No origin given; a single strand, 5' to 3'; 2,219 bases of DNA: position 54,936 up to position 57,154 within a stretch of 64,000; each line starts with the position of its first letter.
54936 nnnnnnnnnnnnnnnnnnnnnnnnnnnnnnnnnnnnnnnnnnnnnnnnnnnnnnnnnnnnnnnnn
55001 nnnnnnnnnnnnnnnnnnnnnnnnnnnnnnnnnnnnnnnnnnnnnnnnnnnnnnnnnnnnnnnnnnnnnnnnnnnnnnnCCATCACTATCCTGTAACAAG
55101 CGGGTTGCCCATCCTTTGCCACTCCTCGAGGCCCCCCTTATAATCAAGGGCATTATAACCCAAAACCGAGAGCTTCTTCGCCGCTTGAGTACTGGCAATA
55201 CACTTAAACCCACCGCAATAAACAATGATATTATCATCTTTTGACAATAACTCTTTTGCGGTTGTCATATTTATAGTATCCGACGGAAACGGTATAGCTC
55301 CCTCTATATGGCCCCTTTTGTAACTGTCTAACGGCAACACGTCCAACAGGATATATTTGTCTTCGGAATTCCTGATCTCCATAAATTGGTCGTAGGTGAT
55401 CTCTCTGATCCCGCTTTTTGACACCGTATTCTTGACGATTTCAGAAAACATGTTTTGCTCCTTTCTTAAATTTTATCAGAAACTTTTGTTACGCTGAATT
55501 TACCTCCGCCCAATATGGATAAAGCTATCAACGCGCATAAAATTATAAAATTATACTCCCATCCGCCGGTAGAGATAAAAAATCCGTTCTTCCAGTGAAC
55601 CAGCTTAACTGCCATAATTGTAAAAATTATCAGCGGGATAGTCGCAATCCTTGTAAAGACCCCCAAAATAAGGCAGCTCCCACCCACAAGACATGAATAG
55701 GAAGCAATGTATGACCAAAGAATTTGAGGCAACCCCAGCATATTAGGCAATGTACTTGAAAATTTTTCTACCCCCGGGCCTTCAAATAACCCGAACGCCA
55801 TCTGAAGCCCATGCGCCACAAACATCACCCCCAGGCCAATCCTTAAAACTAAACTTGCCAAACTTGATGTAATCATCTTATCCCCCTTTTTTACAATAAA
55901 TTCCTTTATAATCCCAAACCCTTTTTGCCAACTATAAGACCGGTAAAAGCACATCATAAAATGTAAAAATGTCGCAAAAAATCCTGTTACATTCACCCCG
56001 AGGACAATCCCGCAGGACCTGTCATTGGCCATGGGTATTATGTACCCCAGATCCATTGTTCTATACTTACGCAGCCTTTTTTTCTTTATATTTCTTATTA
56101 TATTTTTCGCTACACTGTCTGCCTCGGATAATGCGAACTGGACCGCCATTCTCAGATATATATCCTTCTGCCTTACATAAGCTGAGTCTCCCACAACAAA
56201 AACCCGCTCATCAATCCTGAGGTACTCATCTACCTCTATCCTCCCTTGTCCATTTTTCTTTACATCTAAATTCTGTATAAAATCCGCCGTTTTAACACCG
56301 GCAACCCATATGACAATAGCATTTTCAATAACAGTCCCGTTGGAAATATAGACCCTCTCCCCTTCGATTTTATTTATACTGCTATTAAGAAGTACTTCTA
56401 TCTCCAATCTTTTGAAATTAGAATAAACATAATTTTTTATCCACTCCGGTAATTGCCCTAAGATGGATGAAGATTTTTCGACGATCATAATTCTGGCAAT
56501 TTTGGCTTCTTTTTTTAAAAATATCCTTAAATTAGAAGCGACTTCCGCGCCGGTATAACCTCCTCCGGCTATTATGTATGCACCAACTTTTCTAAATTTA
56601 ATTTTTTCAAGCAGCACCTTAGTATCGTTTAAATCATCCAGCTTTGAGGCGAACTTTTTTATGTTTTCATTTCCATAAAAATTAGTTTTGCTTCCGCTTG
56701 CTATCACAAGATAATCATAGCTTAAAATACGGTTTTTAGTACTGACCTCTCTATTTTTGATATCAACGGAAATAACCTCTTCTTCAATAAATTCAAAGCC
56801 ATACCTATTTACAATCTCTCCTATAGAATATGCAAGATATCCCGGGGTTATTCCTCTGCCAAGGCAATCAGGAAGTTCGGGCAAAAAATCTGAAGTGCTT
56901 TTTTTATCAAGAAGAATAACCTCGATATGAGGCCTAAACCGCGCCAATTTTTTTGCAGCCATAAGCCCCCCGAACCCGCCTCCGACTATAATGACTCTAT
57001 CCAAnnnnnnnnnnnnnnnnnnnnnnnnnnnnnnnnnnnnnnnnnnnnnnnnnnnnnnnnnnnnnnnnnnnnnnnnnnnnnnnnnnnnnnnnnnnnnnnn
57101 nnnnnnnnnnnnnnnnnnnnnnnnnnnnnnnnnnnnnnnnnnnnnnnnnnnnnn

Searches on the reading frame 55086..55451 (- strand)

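Call 83: search_protein_families(library=pfam, proteins=[window:55086-55451:-], max_evalue=0.001)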
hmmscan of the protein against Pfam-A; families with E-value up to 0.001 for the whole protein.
window:55086-55451:- (121 aa): 1 family
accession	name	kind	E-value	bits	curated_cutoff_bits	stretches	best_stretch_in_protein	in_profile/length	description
PF00581.25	Rhodanese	-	3.8e-15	56.6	22.2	1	29-113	10-101/102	Rhodanese-like domain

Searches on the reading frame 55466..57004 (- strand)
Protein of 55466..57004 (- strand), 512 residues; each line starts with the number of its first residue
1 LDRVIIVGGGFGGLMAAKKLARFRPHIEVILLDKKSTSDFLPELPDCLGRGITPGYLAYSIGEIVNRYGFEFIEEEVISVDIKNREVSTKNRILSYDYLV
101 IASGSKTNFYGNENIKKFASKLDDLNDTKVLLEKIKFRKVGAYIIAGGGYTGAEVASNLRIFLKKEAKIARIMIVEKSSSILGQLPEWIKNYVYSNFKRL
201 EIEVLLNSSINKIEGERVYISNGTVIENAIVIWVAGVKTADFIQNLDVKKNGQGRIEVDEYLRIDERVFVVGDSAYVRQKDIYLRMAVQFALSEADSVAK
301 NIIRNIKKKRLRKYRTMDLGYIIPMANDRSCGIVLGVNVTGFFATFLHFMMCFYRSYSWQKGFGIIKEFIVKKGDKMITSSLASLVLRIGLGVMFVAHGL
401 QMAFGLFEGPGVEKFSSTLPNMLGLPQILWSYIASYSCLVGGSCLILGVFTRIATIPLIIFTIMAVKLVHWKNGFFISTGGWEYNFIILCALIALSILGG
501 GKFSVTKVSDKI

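Call 29: search_protein_families(library=ncbifam, proteins=[window:55466-57004:-], max_evalue=1e-10)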
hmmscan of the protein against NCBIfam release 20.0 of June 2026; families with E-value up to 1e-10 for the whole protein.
window:55466-57004:- (512 aa): 13 families
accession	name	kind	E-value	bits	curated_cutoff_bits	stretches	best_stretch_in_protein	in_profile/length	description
TIGR03169.1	Nterm_to_SelD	hypoth_equivalog_domain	5.3e-30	105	310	1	4-316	2-321/365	pyridine nucleotide-disulfide oxidoreductase family protein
TIGR03385.1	CoA_CoA_reduc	equivalog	1.5e-29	103.1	578.8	1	3-299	1-306/439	CoA-disulfide reductase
NF007123.0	PRK09564.1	equivalog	2.4e-23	82.5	458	1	3-280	2-289/444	CoA-disulfide reductase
NF010037.0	PRK13512.1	equivalog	2.7e-19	69.4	394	1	1-307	1-310/438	CoA-disulfide reductase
TIGR04369.1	fusion_not_SelD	hypoth_equivalog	3.9e-16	58.3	700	1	22-315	20-289/701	oxidoreductase/SelD-related fusion protein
NF003437.0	PRK04965.1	equivalog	1.1e-15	57.5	392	1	2-305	3-302/378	NADH:flavorubredoxin reductase NorW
TIGR01350.1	lipoamide_DH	equivalog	6.8e-15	54.7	408.8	1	71-280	105-311/461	dihydrolipoyl dehydrogenase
NF050144.1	matur_HvfX_fam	equivalog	2.7e-12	47.1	80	1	382-476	2-94/165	HvfX family Cu-binding RiPP maturation protein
NF042949.2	3PPDioc_HcaD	equivalog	3.5e-12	45.8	450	1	4-285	4-287/386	3-phenylpropionate/cinnamic acid dioxygenase ferredoxin--NAD(+) reductase subunit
NF004945.0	PRK06292.2-3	equivalog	8.4e-12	44.7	494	1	60-313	96-336/457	dihydrolipoyl dehydrogenase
NF046103.1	NOXase_Strep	equivalog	8.7e-12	44.7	600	1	3-279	1-285/442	H2O-forming NADH oxidase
NF049943.1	SQR_III_seleno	exception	1.1e-11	44.3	525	0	3-108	2-109/406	type III sulfide quinone reductase, selenoprotein subtype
NF045599.1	bili_reduct_long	exception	8.4e-11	40.8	750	0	3-282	383-627/641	bilirubin reductase, long form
